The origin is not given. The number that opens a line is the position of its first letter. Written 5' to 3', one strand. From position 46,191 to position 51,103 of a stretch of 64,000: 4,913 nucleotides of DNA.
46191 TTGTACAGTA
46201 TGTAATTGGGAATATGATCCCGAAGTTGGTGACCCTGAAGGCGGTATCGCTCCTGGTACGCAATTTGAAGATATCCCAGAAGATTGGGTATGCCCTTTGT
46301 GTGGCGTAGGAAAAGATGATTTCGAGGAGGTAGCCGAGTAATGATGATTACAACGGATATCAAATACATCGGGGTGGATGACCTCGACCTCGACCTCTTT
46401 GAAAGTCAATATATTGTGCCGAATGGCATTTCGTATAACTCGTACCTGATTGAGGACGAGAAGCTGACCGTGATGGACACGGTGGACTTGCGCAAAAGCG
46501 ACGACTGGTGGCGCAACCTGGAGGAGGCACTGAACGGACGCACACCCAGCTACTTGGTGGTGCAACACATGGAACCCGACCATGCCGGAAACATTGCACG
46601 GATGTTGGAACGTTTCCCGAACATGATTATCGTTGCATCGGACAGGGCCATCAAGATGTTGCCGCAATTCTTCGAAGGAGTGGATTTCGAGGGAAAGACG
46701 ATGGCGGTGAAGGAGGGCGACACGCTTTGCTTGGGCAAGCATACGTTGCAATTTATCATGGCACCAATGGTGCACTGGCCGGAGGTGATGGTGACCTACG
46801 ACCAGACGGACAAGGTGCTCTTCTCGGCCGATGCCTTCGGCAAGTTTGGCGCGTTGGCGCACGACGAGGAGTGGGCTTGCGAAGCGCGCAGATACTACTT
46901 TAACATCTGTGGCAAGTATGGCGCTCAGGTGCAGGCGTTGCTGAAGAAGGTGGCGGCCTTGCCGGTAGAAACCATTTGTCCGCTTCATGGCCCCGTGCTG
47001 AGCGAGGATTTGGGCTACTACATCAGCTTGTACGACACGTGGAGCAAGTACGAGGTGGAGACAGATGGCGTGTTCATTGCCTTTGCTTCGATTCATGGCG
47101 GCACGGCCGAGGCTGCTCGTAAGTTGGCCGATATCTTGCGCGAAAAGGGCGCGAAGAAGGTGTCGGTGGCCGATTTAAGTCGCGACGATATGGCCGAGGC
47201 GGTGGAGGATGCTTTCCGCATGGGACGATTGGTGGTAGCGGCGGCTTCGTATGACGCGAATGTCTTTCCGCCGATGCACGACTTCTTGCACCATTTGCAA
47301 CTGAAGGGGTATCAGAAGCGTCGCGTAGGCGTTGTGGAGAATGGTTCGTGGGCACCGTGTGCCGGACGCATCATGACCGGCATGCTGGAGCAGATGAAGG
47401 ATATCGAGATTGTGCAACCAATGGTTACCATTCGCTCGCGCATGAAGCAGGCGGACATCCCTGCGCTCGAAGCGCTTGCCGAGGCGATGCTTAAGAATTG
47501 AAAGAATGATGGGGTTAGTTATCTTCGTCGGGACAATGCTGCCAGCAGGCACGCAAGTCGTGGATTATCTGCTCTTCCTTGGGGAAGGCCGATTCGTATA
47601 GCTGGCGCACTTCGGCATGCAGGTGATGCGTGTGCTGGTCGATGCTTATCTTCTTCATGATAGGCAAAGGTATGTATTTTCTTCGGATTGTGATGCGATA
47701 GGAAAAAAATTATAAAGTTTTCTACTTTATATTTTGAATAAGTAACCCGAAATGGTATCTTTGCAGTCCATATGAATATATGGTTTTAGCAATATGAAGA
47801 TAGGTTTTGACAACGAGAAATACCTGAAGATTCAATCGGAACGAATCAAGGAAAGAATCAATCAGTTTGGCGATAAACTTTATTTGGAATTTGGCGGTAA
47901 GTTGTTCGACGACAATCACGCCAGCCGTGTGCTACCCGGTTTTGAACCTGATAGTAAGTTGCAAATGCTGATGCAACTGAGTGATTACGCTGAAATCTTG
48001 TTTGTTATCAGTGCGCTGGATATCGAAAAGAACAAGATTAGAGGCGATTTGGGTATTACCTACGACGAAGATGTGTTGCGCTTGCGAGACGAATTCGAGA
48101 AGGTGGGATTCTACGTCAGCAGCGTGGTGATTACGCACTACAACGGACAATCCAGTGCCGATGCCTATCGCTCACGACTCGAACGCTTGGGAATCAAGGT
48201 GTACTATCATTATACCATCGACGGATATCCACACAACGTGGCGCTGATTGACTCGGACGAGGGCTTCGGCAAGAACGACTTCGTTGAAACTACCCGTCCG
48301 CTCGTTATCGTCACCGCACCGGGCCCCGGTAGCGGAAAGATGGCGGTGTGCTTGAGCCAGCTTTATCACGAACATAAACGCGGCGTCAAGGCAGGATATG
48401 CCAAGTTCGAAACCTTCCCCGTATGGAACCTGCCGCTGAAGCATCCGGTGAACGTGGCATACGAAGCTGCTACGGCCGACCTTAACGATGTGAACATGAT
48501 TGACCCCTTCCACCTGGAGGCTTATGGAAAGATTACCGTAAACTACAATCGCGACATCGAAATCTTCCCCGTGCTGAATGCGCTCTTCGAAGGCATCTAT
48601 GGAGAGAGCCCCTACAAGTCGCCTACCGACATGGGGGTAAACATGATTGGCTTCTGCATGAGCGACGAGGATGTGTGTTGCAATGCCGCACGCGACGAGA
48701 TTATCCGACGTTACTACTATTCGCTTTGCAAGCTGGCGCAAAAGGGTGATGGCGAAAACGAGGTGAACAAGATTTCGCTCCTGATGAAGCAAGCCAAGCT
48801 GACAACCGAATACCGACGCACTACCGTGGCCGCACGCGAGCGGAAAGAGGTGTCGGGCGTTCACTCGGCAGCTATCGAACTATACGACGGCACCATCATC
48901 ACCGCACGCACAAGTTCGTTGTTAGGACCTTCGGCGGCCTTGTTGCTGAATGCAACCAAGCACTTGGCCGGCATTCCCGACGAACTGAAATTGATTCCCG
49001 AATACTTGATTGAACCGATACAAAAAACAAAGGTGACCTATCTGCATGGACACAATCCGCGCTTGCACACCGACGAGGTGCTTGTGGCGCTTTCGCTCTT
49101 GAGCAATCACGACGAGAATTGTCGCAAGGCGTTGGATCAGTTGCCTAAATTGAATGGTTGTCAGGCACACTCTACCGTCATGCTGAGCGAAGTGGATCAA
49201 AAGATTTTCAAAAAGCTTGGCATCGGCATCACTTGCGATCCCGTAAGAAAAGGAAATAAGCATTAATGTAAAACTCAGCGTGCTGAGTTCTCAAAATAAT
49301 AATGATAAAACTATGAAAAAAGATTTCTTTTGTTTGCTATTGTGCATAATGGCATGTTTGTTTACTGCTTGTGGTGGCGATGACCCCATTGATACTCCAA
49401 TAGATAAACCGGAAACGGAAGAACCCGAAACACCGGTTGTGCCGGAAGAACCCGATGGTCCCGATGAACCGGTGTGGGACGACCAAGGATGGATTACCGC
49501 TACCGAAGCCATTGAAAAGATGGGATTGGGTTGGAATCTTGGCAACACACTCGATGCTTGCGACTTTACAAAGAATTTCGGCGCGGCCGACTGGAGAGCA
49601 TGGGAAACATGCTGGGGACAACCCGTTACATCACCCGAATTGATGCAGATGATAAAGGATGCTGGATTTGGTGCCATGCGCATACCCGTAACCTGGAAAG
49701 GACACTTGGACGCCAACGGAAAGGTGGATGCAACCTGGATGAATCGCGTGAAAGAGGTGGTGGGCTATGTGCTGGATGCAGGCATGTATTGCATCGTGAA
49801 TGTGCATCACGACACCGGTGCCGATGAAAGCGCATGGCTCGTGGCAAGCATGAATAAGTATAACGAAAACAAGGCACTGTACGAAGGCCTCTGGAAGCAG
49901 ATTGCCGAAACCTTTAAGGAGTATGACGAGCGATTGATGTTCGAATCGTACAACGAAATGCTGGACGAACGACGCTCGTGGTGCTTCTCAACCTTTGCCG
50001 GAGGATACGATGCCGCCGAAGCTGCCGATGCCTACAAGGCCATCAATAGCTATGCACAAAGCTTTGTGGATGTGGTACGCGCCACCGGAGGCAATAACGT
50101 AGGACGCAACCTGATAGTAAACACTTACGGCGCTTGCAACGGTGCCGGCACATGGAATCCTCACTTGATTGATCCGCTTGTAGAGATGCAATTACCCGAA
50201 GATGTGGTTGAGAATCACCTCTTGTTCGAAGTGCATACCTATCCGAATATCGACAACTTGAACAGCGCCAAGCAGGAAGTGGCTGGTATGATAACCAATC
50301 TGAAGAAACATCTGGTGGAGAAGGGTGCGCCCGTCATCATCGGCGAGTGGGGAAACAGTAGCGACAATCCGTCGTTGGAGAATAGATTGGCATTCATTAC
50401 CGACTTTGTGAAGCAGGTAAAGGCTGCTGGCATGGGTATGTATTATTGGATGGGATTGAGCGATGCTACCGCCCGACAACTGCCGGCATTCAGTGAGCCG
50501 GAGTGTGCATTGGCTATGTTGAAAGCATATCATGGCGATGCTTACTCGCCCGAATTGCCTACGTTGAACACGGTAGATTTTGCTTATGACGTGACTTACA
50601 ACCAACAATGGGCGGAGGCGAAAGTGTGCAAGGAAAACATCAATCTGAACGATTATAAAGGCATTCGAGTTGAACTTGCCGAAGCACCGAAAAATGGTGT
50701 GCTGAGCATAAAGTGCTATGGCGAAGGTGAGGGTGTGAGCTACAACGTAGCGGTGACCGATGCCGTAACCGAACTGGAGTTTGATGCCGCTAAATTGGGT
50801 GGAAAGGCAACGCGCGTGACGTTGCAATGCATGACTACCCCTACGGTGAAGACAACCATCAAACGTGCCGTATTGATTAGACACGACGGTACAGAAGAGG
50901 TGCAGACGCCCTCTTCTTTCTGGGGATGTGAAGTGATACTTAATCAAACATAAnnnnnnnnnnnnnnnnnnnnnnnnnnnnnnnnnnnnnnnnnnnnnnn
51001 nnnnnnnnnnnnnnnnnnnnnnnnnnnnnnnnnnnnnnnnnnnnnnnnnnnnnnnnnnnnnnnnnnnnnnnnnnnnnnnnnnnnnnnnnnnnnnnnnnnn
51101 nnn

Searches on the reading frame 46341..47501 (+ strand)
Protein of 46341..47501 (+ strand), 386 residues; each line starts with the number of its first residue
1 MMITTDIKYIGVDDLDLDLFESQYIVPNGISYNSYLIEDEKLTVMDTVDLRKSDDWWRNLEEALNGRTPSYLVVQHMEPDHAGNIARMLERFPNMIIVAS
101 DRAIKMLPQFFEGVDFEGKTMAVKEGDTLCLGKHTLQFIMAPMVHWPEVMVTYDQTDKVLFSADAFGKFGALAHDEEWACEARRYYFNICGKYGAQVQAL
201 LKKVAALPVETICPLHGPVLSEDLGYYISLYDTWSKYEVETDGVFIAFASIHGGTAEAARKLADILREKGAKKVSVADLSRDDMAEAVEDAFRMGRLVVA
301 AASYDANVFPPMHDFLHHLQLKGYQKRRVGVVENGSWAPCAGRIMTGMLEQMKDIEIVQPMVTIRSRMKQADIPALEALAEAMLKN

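Call 59: search_protein_families(library=pfam, proteins=[window:46341-47501:+])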
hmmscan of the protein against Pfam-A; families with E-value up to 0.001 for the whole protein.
window:46341-47501:+ (386 aa): 2 families
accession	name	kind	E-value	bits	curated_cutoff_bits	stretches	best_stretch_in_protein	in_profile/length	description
PF19583.5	ODP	-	4.8e-19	69.4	27.2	1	31-217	2-194/194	ODP family beta lactamase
PF00753.33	Lactamase_B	-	4.1e-09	37.1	22.7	1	32-214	6-194/196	Metallo-beta-lactamase superfamily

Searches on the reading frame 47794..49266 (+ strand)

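Call 69: search_protein_families(library=pfam, proteins=[window:47794-49266:+], max_evalue=0.00001)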
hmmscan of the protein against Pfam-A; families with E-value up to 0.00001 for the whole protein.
window:47794-49266:+ (490 aa): 2 families
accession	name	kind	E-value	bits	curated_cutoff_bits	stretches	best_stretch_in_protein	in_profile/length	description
PF08903.17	DUF1846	-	6.1e-180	597.7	27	1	3-334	1-332/333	Domain of unknown function DUF1846, N-terminal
PF20921.3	DUF1846_C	-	1.1e-57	194.5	27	1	340-486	2-148/153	Domain of unknown function DUF1846, C-terminal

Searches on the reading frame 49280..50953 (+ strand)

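Call 69: search_protein_families(library=pfam, proteins=[window:49280-50953:+], max_evalue=0.00001)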
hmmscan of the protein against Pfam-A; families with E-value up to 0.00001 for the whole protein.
window:49280-50953:+ (557 aa): 1 family
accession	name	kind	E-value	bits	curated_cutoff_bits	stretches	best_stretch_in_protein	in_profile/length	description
PF00150.24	Cellulase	-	1.9e-53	182.1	23.5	1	104-390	9-266/272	Cellulase (glycosyl hydrolase family 5)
